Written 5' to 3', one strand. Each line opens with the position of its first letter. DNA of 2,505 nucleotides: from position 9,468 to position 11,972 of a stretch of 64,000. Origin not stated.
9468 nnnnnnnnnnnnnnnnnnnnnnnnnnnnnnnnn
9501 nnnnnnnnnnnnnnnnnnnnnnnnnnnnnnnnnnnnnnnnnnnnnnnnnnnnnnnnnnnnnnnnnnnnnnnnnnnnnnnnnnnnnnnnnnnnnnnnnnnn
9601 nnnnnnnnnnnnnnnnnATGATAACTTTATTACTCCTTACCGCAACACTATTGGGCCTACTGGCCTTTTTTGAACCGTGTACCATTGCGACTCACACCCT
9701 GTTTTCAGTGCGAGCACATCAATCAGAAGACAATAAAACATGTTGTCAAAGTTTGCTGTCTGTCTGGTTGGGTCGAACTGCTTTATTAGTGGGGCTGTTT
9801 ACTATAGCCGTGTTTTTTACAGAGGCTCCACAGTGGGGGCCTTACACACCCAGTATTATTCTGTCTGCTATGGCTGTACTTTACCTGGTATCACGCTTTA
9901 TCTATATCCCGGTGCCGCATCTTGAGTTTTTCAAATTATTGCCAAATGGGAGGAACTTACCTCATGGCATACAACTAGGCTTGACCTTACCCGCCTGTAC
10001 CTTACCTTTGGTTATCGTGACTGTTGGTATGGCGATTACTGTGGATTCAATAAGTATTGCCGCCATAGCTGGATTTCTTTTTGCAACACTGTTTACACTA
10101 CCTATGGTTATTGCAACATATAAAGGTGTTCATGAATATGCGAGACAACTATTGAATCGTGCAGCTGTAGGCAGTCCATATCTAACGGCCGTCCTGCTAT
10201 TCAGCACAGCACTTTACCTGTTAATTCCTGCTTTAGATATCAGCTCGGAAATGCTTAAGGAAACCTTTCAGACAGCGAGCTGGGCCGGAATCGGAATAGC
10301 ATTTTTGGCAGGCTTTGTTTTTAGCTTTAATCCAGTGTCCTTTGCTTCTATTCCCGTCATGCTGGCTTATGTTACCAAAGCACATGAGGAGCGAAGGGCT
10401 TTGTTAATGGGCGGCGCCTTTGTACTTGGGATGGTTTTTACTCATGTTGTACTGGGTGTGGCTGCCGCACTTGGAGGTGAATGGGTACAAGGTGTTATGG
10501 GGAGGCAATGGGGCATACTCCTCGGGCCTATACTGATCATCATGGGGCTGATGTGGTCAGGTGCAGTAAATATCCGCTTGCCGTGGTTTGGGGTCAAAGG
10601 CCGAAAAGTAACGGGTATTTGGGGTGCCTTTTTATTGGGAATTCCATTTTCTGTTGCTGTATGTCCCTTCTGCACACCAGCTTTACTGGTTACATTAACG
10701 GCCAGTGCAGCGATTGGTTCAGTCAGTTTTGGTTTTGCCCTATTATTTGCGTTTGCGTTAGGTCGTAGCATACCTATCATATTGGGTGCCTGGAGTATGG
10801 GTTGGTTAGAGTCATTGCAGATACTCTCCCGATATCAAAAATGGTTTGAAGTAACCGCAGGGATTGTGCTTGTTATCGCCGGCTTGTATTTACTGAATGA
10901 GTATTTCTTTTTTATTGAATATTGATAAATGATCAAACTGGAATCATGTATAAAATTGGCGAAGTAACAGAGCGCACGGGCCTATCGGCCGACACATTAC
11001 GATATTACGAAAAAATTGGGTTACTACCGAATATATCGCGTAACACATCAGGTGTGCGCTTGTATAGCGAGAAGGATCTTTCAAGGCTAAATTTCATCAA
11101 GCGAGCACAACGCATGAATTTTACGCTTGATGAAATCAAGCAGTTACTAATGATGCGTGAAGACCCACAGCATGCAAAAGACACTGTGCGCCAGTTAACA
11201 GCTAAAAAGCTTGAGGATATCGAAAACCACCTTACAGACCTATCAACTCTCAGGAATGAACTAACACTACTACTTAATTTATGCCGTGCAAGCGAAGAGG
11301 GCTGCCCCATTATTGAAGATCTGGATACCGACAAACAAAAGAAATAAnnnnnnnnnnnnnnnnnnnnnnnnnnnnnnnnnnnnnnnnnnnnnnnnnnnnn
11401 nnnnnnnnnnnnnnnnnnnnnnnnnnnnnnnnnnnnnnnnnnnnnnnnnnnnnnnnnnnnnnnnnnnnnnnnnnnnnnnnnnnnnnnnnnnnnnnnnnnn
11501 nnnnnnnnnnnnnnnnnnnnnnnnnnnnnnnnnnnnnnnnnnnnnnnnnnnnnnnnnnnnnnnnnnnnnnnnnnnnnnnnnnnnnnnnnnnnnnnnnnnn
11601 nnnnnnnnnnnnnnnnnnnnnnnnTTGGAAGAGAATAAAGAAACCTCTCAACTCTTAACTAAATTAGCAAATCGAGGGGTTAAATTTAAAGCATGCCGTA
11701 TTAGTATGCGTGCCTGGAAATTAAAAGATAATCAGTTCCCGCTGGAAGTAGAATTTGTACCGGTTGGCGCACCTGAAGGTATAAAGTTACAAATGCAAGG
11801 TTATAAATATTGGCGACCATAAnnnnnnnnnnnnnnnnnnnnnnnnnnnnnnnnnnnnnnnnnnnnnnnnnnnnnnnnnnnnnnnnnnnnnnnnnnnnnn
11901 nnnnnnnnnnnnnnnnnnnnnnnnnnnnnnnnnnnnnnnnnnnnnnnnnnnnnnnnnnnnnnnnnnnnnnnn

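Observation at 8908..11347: MerR-type promoter driving a MerP-like/thioredoxin/DsbD-like operon without merA or merT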

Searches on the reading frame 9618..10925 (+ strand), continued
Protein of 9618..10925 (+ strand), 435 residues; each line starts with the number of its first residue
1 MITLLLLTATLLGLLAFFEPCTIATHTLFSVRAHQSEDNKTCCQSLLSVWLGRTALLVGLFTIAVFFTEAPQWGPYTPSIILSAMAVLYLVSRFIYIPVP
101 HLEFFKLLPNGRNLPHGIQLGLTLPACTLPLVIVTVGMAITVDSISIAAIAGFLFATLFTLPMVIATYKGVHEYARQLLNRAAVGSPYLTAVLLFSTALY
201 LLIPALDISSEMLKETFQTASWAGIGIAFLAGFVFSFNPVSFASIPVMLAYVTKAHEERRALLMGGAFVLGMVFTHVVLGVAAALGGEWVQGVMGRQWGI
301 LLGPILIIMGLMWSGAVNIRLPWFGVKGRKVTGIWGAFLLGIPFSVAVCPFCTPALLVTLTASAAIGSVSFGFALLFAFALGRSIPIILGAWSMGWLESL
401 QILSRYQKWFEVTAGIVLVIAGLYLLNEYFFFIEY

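Call 64: get_annotated_region(hit=H1, flank=5000)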
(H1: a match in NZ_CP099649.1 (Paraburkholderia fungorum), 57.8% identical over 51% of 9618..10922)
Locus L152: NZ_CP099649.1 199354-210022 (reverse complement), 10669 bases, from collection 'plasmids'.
description: Paraburkholderia fungorum strain OTU2SAUBB1 plasmid unnamed3, complete sequence
organism: Paraburkholderia fungorum (NCBI taxid 134537)
taxonomy: Bacteria; Pseudomonadota; Betaproteobacteria; Burkholderiales; Burkholderiaceae; Paraburkholderia; Paraburkholderia fungorum
host: -; source: Arabidopsis thaliana,pure culture,leaf; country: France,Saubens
typing (MOB-suite, as given by PLSDB): non-mobilizable
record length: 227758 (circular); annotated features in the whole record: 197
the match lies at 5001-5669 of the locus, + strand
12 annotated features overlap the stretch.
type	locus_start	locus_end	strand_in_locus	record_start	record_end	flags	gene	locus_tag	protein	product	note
CDS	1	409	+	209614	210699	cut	-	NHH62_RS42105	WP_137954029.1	IS630 family transposase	-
CDS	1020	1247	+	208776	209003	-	-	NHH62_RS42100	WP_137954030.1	heavy-metal-associated domain-containing protein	-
CDS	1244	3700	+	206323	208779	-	-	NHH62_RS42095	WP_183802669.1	cation-translocating P-type ATPase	-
CDS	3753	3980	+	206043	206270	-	-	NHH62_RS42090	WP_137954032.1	heavy metal-associated domain-containing protein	-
CDS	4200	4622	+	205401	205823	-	-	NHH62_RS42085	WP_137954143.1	heavy metal-responsive transcriptional regulator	-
CDS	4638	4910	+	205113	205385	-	-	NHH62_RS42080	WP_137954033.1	thioredoxin family protein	-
CDS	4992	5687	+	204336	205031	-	-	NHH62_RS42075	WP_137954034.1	cytochrome c biogenesis protein CcdA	GO:0017004 - cytochrome complex assembly [Evidence IEA]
CDS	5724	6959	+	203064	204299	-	-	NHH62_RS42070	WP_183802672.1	MFS transporter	GO:0055085 - transmembrane transport [Evidence IEA]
CDS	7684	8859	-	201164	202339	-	-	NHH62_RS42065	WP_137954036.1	tyrosine-type recombinase/integrase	GO:0015074 - DNA integration [Evidence IEA]; GO:0006310 - DNA recombination [Evidence IEA]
CDS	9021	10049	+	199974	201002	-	-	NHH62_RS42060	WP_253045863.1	DNA-binding protein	-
CDS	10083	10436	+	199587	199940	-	-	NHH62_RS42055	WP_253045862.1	hypothetical protein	-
CDS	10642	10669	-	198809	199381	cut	-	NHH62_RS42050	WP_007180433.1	hypothetical protein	-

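Call 69: search_dna_similar(query=P0177, collection=plasmids, mode=protein, max_evalue=1e-10, max_rows=25)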
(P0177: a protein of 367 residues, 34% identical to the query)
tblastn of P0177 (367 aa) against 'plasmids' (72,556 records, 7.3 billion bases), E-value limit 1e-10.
No match.

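Call 70: find_encoding_contigs(protein=P0177, flank=4000, max_places=3)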
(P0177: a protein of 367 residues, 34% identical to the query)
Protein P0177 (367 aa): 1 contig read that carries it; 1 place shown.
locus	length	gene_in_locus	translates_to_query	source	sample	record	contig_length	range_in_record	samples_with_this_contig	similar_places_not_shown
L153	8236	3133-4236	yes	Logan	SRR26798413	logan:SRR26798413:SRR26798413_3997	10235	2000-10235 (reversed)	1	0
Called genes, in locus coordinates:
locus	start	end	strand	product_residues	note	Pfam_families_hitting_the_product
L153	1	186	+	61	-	?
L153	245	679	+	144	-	PF00376:MerR, PF13411:MerR_1, PF09278:MerR-DNA-bind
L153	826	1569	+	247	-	-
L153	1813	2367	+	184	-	-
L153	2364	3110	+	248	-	PF02683:DsbD_TM, PF13386:DsbD_2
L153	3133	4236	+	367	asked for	PF00403:HMA, PF02683:DsbD_TM, PF13386:DsbD_2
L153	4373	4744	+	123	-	PF00403:HMA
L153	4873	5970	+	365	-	PF00890:FAD_binding_2 (faint), PF01134:GIDA (faint), PF01266:DAO (faint), PF03486:HI0933_like (faint), PF07992:Pyr_redox_2, PF13454:NAD_binding_9 (faint), PF13738:Pyr_redox_3 (faint)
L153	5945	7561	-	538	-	PF03773:ArsP_1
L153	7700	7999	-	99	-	-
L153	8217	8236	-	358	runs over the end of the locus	PF07885:Ion_trans_2 (weak)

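Call 78: search_protein_families(library=pfam, proteins=[L153:826-1569:+, L153:1813-2367:+, L153:4873-5970:+, L038:5425-5655:+], max_evalue=0.001)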
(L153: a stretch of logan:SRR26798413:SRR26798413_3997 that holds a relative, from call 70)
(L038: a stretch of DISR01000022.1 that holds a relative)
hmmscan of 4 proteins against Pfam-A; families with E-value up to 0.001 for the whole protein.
L153:826-1569:+ (247 aa): 0 families

L153:1813-2367:+ (184 aa): 0 families

L153:4873-5970:+ (365 aa): 10 families
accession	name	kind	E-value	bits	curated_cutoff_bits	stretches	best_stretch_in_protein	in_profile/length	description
PF07992.20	Pyr_redox_2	-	4e-35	122.1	26.1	1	2-283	1-291/291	Pyridine nucleotide-disulphide oxidoreductase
PF13738.12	Pyr_redox_3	-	1.8e-09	37.7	30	1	70-267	95-305/305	Pyridine nucleotide-disulphide oxidoreductase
PF00890.30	FAD_binding_2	-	1.9e-07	31.1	20.4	1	3-35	1-33/414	FAD binding domain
PF01266.30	DAO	-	3e-07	30.7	27.9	0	3-33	1-31/353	FAD dependent oxidoreductase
PF03486.20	HI0933_like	-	3.9e-07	30.2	50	1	3-34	2-33/244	HI0933-like protein Rossmann domain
PF01134.28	GIDA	-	6.8e-07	29.1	22.1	0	3-30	1-28/391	Glucose inhibited division protein A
PF13454.12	NAD_binding_9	-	1.7e-05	25.3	21.8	0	60-110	105-154/155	FAD-NAD(P)-binding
PF05834.18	Lycopene_cycl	-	7.3e-05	22.4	23.4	0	3-36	1-36/380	Lycopene cyclase protein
PF01494.25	FAD_binding_3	-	0.00031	20.5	22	1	2-32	2-32/349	FAD binding domain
PF12831.13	FAD_oxidored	-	0.00093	19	27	1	3-33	1-31/416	FAD dependent oxidoreductase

L038:5425-5655:+ (76 aa): 0 families

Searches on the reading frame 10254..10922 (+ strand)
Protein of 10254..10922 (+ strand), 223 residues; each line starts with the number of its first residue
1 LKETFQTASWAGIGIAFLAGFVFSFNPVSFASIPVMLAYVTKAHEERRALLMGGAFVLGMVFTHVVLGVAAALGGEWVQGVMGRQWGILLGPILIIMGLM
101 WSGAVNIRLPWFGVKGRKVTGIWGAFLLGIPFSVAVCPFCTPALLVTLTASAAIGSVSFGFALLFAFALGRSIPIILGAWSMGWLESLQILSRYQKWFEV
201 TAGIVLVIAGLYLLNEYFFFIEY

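Call 25: search_solved_structures(query=A2, max_evalue=1, show_alignments=2)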
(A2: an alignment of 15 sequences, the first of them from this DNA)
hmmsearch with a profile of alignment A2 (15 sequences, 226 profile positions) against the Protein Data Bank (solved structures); distinct sequences matched with E-value up to 1: 1.
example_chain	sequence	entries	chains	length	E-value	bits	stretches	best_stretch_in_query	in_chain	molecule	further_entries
5vkv_A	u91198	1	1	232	3.8e-20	75.5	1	15-224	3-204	Cytochrome c-type biogenesis protein CcdA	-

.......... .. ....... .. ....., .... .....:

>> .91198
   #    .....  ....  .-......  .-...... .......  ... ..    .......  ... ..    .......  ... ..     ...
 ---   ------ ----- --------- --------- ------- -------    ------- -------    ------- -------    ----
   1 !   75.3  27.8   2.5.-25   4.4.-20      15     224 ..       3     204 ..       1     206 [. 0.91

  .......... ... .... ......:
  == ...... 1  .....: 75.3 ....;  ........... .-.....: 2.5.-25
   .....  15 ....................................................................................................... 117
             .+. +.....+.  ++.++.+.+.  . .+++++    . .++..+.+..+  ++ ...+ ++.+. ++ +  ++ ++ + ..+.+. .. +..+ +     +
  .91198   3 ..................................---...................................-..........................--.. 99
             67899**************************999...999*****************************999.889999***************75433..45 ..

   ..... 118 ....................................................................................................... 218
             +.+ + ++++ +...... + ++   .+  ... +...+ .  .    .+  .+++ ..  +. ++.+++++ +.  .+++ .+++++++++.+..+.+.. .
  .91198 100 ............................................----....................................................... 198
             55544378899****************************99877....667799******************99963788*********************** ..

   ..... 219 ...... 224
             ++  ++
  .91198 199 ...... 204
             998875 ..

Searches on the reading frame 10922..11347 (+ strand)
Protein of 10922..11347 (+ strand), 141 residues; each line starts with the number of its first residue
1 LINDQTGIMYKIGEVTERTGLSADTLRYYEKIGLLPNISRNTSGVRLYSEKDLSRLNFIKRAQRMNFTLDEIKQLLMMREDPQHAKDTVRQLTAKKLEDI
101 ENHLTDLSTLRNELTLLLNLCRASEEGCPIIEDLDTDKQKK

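Call 3: search_protein_families(library=pfam, proteins=[window:10922-11347:+], max_evalue=0.01)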
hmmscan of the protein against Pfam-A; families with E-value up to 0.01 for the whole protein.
window:10922-11347:+ (141 aa): 3 families
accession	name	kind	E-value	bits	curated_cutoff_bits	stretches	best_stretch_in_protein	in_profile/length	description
PF13411.12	MerR_1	-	3.3e-19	69.2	21.6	1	10-76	1-66/69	MerR HTH family regulatory protein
PF09278.17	MerR-DNA-bind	-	2e-17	64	25.4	1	53-115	1-63/65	MerR, DNA binding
PF00376.29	MerR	-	4.8e-15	55.5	28.2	1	11-48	1-38/38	MerR family regulatory protein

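Call 4: search_protein_families(library=ncbifam, proteins=[window:10922-11347:+], max_evalue=0.01)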
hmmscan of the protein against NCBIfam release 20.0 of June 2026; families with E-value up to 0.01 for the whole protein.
window:10922-11347:+ (141 aa): 18 families
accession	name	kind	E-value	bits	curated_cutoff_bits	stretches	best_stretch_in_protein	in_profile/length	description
NF007069.0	PRK09514.1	equivalog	3.3e-33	114.6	143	1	9-140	1-136/141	Zn(2+)-responsive transcriptional regulator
TIGR02044.1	CueR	equivalog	4.9e-31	107.4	147.4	1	11-134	2-126/127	Cu(I)-responsive transcriptional regulator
TIGR02051.1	MerR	equivalog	2.8e-30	105.1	150.85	1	11-134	1-124/124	mercury resistance transcriptional regulator MerR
TIGR02043.1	ZntR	equivalog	1.3e-29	103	167.95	1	9-132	1-128/131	Zn(2+)-responsive transcriptional regulator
TIGR02047.1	CadR-PbrR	equivalog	1.1e-25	90.1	151.45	1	11-133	2-126/127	Cd(II)/Pb(II)-responsive transcriptional regulator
NF007590.0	PRK10227.1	equivalog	1.6e-21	76.8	244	1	11-136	2-128/135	Cu(I)-responsive transcriptional regulator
NF010315.0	PRK13752.1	subfamily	3e-21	76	261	1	11-139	9-137/144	mercury resistance transcriptional regulator MerR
NF041849.1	trans_regNmlR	equivalog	3.4e-20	72.3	175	1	11-114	2-105/117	stress response transcriptional regulator NmlR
TIGR01950.1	SoxR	equivalog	4.9e-15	55.5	116.9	1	11-135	3-127/142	redox-sensitive transcriptional activator SoxR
NF047375.1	HeatShock_HspR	equivalog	9.1e-13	48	105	1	9-95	3-89/92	heat shock protein transcriptional repressor HspR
NF053782.1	ChlnTransRegdde3219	equivalog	2.4e-11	43.6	450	1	9-104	6-99/278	choline utilization transcriptional activator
NF050798.1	TF_FtsR_Actino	equivalog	6.9e-10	39.4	150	1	20-95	16-91/223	transcriptional regulator FtsR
NF052513.1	TransRegCarH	equivalog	1.1e-09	38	400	1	9-101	6-100/274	HTH-type transcriptional repressor CarH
NF053740.1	TransRegTnrAGPos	equivalog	1.5e-08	34.8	140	1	11-91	14-94/108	hypothetical protein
NF047377.1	heat_HspR_dupli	exception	5.1e-08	32.7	300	1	10-109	6-105/214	heat shock protein transcriptional repressor HspR, fused homodimer type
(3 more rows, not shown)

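Call 45: search_solved_structures(query=window:10922-11344:+, max_evalue=1e-8, show_alignments=5)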
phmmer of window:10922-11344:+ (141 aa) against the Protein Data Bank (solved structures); distinct sequences matched with E-value up to 1e-8: 18.
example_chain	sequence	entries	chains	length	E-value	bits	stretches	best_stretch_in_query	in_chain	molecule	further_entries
4ua1_A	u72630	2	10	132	2.7e-23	85.7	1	9-134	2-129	Regulatory protein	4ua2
6ldi_G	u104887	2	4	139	9.9e-22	80.6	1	10-135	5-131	HTH-type transcriptional regulator CueR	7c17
1q05_A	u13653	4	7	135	1.8e-21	79.8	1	12-135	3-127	Transcriptional regulator cueR | HTH-type transcriptional regulator CueR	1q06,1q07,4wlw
6xh7_G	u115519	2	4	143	2.1e-21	79.5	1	12-135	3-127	HTH-type transcriptional regulator CueR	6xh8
6jgv_A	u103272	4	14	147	8.4e-21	77.6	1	11-137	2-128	CadR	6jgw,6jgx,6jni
6jyw_A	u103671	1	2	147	1.2e-20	77.2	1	11-137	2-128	CadR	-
6jgf_A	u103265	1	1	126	5.3e-20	75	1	11-134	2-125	CadR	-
4wls_A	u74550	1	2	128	8.6e-19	71.1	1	12-134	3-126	HTH-type transcriptional regulator CueR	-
5crl_A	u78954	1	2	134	1.4e-18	70.5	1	12-134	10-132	Mercuric resistance operon regulatory protein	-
5gpe_A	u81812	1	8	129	5.7e-17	65.2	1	9-125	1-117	Transcriptional regulator, MerR-family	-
3gp4_A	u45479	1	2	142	2.5e-15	59.9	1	11-107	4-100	Transcriptional regulator, MerR family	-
3qao_A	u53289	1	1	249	1.4e-11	47.8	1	11-113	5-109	MerR-like transcriptional regulator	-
5d90_B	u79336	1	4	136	1.7e-10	44.3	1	7-76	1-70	MerR family regulator protein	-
5e01_A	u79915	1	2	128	2.5e-10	43.7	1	9-76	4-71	Uncharacterized HTH-type transcriptional regulator HI_0186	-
5d8c_A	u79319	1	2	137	3e-10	43.5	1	9-76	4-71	MerR family regulator protein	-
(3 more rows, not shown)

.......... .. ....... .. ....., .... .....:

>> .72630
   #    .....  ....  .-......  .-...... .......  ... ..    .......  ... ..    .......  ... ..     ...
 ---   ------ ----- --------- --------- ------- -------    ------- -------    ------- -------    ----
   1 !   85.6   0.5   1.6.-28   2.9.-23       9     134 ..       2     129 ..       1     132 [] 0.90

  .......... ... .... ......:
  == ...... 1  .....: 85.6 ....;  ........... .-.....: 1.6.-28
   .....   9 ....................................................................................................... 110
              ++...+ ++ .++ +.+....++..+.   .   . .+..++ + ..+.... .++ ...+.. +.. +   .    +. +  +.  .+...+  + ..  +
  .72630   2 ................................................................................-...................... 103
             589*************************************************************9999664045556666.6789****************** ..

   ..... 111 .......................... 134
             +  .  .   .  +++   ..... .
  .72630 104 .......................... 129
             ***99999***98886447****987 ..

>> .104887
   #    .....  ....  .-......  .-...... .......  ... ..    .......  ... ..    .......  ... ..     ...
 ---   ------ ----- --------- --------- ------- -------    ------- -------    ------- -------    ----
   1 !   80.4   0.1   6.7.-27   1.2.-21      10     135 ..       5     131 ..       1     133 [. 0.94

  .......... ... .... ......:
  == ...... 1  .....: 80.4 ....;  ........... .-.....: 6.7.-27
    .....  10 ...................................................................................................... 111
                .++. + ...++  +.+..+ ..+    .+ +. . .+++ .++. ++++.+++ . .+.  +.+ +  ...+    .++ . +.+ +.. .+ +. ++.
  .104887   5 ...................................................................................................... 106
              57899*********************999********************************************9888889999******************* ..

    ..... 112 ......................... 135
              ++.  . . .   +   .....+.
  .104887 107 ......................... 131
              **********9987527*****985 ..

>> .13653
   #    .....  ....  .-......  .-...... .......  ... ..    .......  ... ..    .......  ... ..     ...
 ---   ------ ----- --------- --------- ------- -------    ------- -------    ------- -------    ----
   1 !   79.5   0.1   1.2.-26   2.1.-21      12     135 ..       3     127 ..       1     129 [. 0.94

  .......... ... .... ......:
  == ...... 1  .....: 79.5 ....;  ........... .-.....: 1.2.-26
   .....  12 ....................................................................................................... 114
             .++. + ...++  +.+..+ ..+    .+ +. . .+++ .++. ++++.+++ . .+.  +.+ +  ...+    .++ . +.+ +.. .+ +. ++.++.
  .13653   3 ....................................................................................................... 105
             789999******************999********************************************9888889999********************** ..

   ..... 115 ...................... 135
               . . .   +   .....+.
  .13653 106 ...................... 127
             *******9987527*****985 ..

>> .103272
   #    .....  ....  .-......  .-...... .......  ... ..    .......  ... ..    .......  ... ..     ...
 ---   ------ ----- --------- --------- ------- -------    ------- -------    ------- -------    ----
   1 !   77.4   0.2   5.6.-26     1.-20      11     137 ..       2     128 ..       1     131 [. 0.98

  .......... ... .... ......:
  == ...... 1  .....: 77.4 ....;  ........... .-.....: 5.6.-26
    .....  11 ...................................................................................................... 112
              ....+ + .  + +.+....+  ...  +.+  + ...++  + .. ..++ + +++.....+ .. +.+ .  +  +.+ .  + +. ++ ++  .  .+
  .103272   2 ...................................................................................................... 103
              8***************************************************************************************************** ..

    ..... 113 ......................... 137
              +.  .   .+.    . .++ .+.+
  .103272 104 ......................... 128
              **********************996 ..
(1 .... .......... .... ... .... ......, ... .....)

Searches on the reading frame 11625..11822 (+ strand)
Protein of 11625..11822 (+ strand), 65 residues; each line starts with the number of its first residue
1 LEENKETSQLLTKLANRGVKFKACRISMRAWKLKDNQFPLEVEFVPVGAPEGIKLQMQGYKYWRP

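Call 3: search_protein_families(library=pfam, proteins=[window:11625-11822:+], max_evalue=0.01)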
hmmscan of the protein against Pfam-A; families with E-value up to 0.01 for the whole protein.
window:11625-11822:+ (65 aa): 1 family
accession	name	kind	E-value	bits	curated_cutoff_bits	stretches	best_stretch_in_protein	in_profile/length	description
PF02635.20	DsrE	-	1.8e-08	35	22.7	1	5-62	58-113/116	DsrE/DsrF-like family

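Call 4: search_protein_families(library=ncbifam, proteins=[window:11625-11822:+], max_evalue=0.01)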
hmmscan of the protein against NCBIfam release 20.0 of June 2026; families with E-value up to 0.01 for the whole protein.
window:11625-11822:+ (65 aa): 0 families
